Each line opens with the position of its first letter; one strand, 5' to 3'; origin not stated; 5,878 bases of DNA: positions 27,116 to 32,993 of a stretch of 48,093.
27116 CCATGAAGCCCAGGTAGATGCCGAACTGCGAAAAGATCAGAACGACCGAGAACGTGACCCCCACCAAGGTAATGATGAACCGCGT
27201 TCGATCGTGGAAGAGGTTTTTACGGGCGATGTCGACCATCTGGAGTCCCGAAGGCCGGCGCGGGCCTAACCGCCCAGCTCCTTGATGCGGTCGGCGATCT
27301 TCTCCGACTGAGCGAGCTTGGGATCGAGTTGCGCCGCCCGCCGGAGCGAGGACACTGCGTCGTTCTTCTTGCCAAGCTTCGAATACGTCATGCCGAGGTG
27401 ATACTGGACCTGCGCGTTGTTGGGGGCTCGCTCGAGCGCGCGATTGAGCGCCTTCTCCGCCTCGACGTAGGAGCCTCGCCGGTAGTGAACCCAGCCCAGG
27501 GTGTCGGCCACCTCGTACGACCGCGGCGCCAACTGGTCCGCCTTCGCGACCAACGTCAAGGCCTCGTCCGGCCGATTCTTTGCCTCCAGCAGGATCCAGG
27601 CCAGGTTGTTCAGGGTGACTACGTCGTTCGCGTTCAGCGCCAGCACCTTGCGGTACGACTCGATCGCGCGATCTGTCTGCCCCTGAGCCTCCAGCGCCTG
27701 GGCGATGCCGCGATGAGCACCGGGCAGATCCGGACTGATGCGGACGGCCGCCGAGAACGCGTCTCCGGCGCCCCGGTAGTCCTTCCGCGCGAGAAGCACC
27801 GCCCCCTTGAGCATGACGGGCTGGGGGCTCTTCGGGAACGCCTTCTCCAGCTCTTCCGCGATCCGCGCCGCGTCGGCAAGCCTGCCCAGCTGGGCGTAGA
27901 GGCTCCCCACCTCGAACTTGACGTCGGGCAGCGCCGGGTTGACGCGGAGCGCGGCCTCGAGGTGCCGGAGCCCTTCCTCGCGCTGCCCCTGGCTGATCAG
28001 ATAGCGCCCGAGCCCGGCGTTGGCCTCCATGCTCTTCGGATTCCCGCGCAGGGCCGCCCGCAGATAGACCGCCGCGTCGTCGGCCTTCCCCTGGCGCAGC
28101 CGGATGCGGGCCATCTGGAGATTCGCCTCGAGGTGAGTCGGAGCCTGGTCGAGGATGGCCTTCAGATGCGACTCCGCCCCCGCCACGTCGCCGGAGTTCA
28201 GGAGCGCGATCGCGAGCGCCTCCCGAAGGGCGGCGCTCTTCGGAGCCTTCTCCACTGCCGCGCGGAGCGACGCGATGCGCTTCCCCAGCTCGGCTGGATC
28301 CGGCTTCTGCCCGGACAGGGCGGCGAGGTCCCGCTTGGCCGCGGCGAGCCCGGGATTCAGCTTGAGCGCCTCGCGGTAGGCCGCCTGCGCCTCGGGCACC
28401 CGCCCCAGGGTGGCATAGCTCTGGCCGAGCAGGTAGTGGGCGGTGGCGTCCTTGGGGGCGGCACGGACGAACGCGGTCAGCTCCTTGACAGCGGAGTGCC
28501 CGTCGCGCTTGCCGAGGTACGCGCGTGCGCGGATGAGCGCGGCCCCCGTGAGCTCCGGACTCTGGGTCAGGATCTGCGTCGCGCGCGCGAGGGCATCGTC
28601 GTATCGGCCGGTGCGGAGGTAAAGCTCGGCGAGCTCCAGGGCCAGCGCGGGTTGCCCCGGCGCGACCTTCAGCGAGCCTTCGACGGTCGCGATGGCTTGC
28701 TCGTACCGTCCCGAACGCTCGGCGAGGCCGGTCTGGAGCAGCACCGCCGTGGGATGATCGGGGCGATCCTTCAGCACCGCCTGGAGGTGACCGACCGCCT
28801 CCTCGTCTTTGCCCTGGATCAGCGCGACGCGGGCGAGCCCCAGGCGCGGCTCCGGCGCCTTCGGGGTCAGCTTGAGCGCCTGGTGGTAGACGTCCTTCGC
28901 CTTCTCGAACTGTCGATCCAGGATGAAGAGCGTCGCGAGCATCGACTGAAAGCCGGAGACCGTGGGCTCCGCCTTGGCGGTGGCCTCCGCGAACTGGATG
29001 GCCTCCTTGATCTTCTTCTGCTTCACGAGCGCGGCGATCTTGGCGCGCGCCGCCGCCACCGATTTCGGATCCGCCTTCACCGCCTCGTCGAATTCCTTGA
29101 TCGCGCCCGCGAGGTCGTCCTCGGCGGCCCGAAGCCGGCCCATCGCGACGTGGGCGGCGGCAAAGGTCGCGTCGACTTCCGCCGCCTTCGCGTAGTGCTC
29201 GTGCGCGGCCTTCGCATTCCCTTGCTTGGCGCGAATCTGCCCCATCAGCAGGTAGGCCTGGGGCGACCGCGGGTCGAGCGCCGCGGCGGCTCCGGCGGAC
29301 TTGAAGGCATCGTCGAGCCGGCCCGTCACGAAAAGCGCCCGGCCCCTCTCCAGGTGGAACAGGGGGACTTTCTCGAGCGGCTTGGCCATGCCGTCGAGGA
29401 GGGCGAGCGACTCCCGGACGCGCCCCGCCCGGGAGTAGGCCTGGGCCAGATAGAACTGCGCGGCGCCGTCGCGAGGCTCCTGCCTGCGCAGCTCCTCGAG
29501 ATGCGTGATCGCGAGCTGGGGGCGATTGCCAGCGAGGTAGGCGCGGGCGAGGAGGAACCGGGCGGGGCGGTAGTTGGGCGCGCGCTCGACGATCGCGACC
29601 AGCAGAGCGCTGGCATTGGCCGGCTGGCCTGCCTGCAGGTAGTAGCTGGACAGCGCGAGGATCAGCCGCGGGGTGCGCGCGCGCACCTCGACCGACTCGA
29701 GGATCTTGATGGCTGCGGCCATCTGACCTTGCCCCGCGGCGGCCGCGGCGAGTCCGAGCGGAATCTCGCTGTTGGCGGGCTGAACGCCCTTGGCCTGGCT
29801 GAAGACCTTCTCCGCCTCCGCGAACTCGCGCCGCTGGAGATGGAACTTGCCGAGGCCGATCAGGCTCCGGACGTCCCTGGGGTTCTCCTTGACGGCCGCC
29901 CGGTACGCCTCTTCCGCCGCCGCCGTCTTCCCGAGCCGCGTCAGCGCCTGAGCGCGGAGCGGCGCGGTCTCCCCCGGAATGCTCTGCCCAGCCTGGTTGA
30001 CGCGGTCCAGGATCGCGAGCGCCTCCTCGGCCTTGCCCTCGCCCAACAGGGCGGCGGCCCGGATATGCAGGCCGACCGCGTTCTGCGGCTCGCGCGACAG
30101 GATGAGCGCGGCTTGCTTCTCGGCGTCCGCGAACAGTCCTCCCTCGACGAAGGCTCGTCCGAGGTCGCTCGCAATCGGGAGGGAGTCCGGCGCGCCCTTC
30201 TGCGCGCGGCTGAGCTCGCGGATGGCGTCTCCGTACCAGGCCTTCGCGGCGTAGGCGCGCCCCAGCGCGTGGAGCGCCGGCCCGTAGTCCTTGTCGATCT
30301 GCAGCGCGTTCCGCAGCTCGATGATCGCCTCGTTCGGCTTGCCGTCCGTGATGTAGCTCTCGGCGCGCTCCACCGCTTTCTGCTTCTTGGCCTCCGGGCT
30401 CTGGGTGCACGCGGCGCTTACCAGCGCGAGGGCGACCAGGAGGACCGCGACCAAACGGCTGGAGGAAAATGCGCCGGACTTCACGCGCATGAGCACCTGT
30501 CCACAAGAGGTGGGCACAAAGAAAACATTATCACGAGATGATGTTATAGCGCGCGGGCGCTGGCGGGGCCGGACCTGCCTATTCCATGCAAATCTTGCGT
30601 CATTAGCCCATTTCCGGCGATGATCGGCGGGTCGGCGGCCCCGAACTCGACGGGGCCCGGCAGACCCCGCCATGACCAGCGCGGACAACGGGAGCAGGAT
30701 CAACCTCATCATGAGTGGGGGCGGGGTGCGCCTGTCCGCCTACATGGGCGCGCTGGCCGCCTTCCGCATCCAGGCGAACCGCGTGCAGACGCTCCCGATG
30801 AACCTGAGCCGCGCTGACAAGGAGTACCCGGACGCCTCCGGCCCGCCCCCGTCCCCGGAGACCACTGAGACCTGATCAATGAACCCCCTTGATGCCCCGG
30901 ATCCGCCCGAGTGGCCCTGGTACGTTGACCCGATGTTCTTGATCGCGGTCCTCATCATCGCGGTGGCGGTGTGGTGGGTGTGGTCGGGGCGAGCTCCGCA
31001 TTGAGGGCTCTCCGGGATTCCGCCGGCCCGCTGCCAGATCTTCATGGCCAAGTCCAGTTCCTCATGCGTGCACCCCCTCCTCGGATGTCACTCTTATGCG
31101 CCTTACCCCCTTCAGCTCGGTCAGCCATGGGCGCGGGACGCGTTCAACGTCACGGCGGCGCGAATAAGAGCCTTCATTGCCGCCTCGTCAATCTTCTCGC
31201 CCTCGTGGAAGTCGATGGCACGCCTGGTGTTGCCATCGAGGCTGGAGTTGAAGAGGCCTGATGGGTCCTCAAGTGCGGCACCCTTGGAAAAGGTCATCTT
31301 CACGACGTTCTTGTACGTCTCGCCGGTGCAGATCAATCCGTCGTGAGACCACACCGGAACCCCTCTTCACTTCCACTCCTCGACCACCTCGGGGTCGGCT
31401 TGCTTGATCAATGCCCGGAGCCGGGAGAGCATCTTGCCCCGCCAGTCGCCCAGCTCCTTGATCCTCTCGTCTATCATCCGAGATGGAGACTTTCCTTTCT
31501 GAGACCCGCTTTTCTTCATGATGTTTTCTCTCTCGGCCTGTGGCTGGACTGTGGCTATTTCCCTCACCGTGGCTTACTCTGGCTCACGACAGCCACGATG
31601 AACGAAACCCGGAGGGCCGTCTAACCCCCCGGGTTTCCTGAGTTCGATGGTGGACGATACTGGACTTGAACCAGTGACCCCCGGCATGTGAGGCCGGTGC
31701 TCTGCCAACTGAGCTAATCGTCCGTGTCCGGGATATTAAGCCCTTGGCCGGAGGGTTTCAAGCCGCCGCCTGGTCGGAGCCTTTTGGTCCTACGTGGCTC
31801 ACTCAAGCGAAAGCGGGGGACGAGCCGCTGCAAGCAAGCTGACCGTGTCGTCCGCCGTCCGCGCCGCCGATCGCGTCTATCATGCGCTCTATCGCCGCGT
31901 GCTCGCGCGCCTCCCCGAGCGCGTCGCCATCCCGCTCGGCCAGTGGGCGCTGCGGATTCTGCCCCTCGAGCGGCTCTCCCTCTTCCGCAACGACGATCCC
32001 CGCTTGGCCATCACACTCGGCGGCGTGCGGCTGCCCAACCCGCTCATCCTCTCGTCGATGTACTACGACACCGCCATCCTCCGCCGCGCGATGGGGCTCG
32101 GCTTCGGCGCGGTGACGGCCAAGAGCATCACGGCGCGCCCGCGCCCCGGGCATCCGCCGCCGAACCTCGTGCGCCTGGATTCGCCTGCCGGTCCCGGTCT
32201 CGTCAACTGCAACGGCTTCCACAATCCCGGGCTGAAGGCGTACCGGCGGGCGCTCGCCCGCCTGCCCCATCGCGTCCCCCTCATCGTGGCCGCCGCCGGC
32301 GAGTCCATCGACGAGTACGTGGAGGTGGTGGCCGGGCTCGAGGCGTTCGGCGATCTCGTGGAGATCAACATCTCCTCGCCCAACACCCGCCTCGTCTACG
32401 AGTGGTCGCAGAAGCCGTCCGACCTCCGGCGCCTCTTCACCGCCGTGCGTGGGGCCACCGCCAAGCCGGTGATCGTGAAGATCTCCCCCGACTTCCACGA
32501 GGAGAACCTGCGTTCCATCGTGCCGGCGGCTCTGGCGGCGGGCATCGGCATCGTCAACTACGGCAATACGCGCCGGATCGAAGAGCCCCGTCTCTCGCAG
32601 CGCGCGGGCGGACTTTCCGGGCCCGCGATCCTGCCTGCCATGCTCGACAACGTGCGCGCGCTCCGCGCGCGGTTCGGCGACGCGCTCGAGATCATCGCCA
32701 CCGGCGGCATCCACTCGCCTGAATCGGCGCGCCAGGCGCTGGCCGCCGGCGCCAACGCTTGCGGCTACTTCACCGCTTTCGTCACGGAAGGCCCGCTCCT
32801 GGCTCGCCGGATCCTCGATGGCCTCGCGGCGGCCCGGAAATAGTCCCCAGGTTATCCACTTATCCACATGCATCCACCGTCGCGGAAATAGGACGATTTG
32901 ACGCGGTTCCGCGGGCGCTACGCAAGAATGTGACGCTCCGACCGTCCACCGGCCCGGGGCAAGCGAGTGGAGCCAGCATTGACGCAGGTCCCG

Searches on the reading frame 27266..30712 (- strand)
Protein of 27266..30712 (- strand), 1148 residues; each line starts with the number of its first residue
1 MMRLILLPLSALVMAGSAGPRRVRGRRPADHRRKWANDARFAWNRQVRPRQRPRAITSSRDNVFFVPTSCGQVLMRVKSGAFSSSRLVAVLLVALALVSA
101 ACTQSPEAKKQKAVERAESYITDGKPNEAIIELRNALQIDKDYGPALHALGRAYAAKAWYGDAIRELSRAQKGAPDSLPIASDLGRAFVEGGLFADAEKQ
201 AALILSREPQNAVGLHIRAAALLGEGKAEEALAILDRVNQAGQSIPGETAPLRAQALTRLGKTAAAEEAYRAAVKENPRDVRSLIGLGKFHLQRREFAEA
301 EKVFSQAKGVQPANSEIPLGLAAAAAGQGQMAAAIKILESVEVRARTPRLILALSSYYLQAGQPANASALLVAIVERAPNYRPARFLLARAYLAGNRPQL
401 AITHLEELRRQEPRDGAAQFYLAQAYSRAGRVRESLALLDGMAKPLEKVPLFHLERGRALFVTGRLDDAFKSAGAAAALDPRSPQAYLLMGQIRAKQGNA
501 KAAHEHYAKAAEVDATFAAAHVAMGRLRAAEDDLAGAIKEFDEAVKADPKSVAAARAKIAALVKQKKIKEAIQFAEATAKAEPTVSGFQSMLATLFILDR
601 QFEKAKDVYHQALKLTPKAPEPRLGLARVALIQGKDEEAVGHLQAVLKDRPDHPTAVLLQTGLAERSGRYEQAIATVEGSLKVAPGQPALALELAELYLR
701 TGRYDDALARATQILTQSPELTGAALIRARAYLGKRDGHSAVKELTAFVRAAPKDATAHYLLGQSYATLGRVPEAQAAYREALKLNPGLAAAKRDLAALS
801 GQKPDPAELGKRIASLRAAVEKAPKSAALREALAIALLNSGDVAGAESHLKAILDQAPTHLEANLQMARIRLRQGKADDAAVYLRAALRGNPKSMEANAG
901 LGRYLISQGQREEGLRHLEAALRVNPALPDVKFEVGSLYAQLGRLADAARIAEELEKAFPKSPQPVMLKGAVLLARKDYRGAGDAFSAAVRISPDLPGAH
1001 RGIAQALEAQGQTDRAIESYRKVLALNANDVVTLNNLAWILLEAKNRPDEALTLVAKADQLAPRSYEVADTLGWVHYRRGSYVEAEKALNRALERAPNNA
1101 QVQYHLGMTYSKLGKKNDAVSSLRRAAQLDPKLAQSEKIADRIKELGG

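Call 31: search_protein_families(library=pfam, proteins=[window:27266-30712:-], max_evalue=0.0001)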
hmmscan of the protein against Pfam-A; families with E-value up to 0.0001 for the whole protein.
window:27266-30712:- (1148 aa): 34 families (the best 25 are shown)
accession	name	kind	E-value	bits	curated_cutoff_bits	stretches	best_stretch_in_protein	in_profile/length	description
PF14559.12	TPR_19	-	5.9e-90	296.1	25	12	667-720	4-57/68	Tetratricopeptide repeat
PF13432.12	TPR_16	-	9.9e-78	256.5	32.7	9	728-788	3-63/65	Tetratricopeptide repeat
PF07719.23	TPR_2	-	1e-71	231.6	27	2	756-788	1-33/34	Tetratricopeptide repeat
PF13428.12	TPR_14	-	1.2e-71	230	23.5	0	1070-1107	5-42/44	Tetratricopeptide repeat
PF13431.12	TPR_17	-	9.8e-49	160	24.4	0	1089-1119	2-32/34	Tetratricopeptide repeat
PF13181.12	TPR_8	-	2.1e-46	152.6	25.7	2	1100-1132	1-33/34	Tetratricopeptide repeat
PF00515.34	TPR_1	-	3.9e-45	150.3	27.8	1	756-788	1-33/34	Tetratricopeptide repeat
PF13414.12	TPR_11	-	5.7e-45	151.2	26.8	0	1075-1114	3-42/42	TPR repeat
PF12895.13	ANAPC3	-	9.1e-41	138.5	27.2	1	1049-1125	6-81/82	Anaphase-promoting complex, cyclosome, subunit 3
PF13424.12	TPR_12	-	2.3e-37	127.5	30.1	1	1072-1130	9-75/77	Tetratricopeptide repeat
PF23914.1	TPR_CcmH_CycH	-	7.4e-32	110.8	42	2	749-858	43-152/158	Cytochrome c-type biogenesis protein H TPR domain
PF13174.12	TPR_6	-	2.1e-27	94.3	26.3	0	1102-1132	2-32/33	Tetratricopeptide repeat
PF25062.1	ARM_TT21_N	-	1.8e-24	87.2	40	2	531-707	40-221/222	Tetratricopeptide repeat protein 21 N-terminal ARM repeat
PF13371.12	TPR_9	-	5.4e-23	81.2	35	1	663-730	4-71/73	Tetratricopeptide repeat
PF25063.1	ARM_TT21_C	-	9.1e-21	75.1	35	1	549-721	17-197/209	Tetratricopeptide repeat protein 21 C-terminal ARM domain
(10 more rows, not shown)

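Call 65: search_protein_families(library=ncbifam, proteins=[window:27266-30712:-], max_evalue=1e-8)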
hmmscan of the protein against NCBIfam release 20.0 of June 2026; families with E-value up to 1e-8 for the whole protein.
window:27266-30712:- (1148 aa): 27 families (the best 25 are shown)
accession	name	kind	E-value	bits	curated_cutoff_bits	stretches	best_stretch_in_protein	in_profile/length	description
TIGR02917.1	PEP_TPR_lipo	equivalog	1.8e-123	413.3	312.2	5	462-806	341-685/899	XrtA/PEP-CTERM system TPR-repeat protein PrsT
NF040959.1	MamA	equivalog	9.1e-78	260.4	200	4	902-1060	44-201/204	magnetosome protein MamA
TIGR02521.1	type_IV_pilW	equivalog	1.4e-58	198.2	154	2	496-673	43-222/234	type IV pilus biogenesis/stability protein PilW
NF052415.1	T3SS_chap_SctY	equivalog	2.2e-52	176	70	1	346-436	4-97/106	type III secretion apparatus assembly chaperone SctY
NF033762.1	social_mot_Tgl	equivalog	2.4e-45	154.8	225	2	985-1134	53-204/252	social motility TPR repeat lipoprotein Tgl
NF033920.0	C39_PA2778_fam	equivalog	4e-40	137.8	150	0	253-339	162-248/255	PA2778 family cysteine peptidase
NF008757.0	PRK11788.1-5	equivalog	1.2e-36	126.7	363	1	448-594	178-324/388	lipopolysaccharide assembly protein LapB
NF033758.1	gliding_GltE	equivalog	9.6e-36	123.6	225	1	814-1057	107-350/411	adventurous gliding motility TPR repeat lipoprotein GltE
TIGR00540.1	TPR_hemY_coli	hypoth_equivalog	3.2e-29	101.9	142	0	904-1022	270-384/385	heme biosynthesis-associated TPR protein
NF008520.0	PRK11447.1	equivalog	3.2e-29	101.4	858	0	111-380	431-703/1157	cellulose synthase complex outer membrane protein BcsC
TIGR03939.1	PGA_TPR_OMP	equivalog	7.8e-29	100.4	366.65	0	1001-1115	90-203/800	poly-beta-1,6 N-acetyl-D-glucosamine export porin PgaA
TIGR02552.1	LcrH_SycD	equivalog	1.6e-28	99.1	104.8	0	562-654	28-120/136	SycD/LcrH family type III secretion system chaperone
TIGR02795.1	tol_pal_ybgF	equivalog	1.7e-25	89.9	90.1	0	695-793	9-113/119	tol-pal system protein YbgF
NF008756.0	PRK11788.1-4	equivalog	1.2e-23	83.8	474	0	558-658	146-252/389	lipopolysaccharide assembly protein LapB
NF052400.1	M48_BAM_BepA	equivalog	2e-23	82.9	570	0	669-798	322-451/483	beta-barrel assembly-enhancing protease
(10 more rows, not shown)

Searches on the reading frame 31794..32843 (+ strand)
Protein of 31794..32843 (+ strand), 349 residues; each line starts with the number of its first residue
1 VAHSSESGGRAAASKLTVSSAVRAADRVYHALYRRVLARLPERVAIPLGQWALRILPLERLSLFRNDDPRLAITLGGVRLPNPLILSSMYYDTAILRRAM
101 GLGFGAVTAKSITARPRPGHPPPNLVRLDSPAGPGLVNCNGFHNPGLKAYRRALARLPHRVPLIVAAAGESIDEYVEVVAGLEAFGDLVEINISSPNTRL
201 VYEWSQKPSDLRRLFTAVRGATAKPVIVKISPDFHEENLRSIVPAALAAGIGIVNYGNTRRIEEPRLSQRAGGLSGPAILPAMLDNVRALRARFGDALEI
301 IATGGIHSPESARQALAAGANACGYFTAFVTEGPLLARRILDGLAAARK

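Call 31: search_protein_families(library=pfam, proteins=[window:31794-32843:+], max_evalue=0.0001)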
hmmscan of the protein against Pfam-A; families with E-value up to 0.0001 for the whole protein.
window:31794-32843:+ (349 aa): 1 family
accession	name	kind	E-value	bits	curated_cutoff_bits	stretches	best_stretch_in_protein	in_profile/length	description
PF01180.27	DHO_dh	-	4.3e-52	177.6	27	1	71-345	2-288/291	Dihydroorotate dehydrogenase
